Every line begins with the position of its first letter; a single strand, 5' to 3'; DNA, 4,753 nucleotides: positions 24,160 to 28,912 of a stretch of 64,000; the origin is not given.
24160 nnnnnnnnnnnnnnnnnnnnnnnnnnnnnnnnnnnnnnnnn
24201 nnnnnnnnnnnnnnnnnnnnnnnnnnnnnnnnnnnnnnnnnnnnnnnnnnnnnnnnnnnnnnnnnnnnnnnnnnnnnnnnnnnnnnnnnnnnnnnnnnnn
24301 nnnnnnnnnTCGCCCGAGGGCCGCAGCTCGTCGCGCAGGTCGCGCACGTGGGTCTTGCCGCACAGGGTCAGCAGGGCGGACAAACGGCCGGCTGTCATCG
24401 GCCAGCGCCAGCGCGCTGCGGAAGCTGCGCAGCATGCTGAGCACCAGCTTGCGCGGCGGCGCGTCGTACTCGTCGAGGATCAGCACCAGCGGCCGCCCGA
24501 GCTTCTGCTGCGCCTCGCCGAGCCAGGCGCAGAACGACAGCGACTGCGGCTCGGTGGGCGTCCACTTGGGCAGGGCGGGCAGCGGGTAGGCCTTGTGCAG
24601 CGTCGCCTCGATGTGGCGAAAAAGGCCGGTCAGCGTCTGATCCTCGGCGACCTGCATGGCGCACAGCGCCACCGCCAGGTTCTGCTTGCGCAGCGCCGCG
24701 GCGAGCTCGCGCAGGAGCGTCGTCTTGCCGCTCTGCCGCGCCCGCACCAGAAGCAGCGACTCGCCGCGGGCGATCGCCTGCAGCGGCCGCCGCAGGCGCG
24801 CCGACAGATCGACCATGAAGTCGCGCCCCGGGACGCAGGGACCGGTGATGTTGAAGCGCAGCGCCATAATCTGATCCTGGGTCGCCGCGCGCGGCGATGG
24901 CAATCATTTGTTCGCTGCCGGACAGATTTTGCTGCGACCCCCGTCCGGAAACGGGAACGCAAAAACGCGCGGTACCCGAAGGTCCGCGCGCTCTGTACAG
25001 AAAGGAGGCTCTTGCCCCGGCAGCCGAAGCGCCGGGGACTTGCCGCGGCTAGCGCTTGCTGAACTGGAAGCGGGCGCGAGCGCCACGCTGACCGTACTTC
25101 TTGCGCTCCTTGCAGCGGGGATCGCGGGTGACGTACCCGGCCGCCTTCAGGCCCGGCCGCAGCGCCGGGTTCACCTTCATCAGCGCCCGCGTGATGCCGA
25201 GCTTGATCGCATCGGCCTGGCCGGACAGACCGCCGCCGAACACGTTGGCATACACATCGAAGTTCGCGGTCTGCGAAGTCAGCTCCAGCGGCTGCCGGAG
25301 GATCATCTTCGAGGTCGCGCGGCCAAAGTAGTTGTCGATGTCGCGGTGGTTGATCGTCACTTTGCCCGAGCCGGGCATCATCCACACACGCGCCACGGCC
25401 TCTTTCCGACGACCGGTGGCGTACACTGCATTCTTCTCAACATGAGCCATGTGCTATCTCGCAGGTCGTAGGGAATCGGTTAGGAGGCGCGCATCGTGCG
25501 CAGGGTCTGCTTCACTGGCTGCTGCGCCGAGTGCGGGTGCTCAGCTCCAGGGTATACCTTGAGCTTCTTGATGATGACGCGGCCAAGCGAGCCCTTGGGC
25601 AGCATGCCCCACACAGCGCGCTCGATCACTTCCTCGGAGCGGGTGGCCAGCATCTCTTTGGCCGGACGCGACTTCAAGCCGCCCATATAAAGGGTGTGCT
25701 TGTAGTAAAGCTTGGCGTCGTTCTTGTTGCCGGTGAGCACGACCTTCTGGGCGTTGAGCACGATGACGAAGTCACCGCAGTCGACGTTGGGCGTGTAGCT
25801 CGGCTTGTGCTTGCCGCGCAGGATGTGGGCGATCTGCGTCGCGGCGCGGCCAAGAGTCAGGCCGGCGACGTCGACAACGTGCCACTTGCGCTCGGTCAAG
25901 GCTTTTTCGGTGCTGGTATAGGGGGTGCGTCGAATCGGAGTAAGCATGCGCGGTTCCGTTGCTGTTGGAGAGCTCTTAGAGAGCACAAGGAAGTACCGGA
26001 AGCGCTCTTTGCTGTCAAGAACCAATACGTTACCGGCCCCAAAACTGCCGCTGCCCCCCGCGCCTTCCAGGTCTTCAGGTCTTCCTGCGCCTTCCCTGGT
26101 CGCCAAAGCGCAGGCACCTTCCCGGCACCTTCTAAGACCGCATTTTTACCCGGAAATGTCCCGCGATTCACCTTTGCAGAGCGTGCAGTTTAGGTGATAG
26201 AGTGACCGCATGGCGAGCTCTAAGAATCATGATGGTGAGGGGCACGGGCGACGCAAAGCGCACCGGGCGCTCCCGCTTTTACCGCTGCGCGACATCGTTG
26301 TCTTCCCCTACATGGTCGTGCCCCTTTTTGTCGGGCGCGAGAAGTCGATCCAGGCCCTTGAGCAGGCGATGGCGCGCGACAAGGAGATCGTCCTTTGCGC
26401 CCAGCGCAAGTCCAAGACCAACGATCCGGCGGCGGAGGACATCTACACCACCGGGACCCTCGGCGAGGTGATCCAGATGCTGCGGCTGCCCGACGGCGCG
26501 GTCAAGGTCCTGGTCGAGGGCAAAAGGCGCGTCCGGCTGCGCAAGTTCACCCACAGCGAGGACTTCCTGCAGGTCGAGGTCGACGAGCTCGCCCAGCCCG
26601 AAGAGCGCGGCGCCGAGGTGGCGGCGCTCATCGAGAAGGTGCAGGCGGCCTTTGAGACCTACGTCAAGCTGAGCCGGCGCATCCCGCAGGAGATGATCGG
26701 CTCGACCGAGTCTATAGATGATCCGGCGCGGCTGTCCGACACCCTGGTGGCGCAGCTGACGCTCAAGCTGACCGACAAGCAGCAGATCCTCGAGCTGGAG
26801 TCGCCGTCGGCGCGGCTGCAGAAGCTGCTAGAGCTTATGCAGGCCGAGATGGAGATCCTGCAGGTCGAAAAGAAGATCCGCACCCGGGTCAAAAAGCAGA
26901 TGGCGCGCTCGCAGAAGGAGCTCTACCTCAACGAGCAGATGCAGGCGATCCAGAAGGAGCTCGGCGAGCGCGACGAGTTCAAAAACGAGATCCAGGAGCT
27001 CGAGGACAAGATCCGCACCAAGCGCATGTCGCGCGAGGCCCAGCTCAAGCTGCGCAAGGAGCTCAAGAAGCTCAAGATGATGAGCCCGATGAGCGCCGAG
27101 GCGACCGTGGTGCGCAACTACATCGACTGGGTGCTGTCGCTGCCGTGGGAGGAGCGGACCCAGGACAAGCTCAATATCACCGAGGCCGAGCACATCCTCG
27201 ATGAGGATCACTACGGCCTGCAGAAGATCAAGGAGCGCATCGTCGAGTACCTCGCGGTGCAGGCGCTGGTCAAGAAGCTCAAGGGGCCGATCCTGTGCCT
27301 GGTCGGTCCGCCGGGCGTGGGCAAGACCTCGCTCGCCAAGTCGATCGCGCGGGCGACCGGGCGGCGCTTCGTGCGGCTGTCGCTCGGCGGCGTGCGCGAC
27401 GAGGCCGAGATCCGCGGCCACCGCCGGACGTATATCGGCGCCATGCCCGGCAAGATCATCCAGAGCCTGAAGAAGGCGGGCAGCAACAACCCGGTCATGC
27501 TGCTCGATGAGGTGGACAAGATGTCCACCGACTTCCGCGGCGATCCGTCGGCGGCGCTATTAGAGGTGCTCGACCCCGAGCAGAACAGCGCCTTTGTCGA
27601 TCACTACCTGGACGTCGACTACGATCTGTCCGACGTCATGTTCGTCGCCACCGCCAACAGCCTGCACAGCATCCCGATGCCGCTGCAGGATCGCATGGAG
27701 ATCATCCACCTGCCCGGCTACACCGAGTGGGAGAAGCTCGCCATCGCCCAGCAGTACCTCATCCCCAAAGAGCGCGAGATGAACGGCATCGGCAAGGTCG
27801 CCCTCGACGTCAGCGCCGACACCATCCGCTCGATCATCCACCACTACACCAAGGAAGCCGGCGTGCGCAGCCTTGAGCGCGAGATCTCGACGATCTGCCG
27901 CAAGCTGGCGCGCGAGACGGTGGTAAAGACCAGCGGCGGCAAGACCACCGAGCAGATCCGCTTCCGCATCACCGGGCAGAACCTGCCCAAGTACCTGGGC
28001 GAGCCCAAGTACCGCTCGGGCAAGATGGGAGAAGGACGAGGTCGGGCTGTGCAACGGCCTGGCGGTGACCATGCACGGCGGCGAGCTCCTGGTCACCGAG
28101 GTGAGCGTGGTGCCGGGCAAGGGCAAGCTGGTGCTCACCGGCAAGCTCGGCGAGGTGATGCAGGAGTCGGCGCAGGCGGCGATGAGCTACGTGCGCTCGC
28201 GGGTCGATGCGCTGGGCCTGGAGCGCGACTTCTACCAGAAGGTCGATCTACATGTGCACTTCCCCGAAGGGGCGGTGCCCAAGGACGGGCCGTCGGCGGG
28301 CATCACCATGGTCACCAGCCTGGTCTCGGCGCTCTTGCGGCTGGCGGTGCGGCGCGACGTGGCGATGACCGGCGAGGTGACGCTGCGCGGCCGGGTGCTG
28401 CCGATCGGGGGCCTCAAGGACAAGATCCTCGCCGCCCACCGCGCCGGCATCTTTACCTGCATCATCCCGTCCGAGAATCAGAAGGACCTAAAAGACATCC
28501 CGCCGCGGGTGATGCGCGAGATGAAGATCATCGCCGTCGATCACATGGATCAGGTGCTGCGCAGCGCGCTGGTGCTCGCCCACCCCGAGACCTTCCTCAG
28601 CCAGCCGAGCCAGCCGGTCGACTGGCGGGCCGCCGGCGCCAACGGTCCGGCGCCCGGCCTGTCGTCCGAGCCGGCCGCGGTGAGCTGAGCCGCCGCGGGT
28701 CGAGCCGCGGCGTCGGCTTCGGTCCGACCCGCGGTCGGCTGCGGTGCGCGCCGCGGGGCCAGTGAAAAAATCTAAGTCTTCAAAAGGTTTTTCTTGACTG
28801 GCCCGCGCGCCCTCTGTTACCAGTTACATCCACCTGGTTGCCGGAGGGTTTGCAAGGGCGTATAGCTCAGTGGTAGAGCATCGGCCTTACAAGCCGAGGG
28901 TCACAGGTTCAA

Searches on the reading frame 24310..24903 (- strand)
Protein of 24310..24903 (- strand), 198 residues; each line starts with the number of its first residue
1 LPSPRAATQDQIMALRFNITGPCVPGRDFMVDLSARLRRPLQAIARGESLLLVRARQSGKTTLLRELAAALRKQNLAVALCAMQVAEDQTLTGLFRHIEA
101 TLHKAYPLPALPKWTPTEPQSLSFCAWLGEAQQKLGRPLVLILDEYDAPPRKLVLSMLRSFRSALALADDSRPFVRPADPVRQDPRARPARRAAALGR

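Call 25: search_protein_families(library=pfam, proteins=[window:24310-24903:-], max_evalue=0.0001)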
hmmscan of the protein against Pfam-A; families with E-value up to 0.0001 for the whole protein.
window:24310-24903:- (198 aa): 2 families
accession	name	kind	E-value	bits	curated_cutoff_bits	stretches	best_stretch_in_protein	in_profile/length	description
PF13191.12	AAA_16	-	4.8e-07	30.9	32.6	1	35-147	10-142/167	AAA ATPase domain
PF13401.12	AAA_22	-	5.2e-06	27.2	27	1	52-163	10-109/130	AAA domain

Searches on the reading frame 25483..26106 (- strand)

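Call 83: search_protein_families(library=pfam, proteins=[window:25483-26106:-], max_evalue=0.001)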
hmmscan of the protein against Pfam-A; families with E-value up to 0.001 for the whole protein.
window:25483-26106:- (208 aa): 1 family
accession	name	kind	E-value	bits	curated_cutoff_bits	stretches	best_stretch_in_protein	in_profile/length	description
PF00572.24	Ribosomal_L13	-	3e-46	156.8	23.8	1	73-191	1-119/119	Ribosomal protein L13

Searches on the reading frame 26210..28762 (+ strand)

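Call 83: search_protein_families(library=pfam, proteins=[window:26210-28762:+], max_evalue=0.001)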
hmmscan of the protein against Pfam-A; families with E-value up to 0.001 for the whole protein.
window:26210-28762:+ (851 aa): 10 families
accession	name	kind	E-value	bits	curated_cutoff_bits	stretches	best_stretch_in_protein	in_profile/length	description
PF02190.22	LON_substr_bdg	-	4.4e-53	180.6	28.7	1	21-211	2-199/200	ATP-dependent protease La (LON) substrate-binding domain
PF00004.35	AAA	-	4.5e-26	92.3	21.2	1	362-499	1-126/131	ATPase family associated with various cellular activities (AAA)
PF22667.2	Lon_lid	-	3.6e-18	65.4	27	1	524-574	2-52/57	Lon protease AAA+ ATPase lid domain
PF07728.20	AAA_5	-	6.1e-10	39.7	22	1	362-496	2-139/139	AAA domain (dynein-related subfamily)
PF08298.17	AAA_PrkA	-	2e-05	24.2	25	1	332-382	58-108/358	PrkA AAA domain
PF13191.12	AAA_16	-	8.9e-05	23.5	32.6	1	359-390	24-55/167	AAA ATPase domain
PF13173.12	AAA_14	-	0.00023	21.6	27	1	360-502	3-121/129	AAA domain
PF13401.12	AAA_22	-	0.00029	21.6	27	0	360-440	6-98/130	AAA domain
PF01695.23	IstB_IS21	-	0.00046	20.2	24.1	0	329-389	63-122/238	IstB-like ATP binding protein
PF03193.22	RsgA_GTPase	-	0.00057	20.2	30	0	333-382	80-129/174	RsgA GTPase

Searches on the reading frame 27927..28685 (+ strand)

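Call 25: search_protein_families(library=pfam, proteins=[window:27927-28685:+], max_evalue=0.0001)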
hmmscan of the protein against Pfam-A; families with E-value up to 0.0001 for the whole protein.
window:27927-28685:+ (253 aa): 2 families
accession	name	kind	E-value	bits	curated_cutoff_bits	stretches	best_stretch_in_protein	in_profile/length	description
PF05362.19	Lon_C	-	3.3e-83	278.7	21.1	1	35-216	23-204/205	Lon protease (S16) C-terminal proteolytic domain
PF13541.12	ChlI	-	6.2e-05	23.3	27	1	58-184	2-121/121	Subunit ChlI of Mg-chelatase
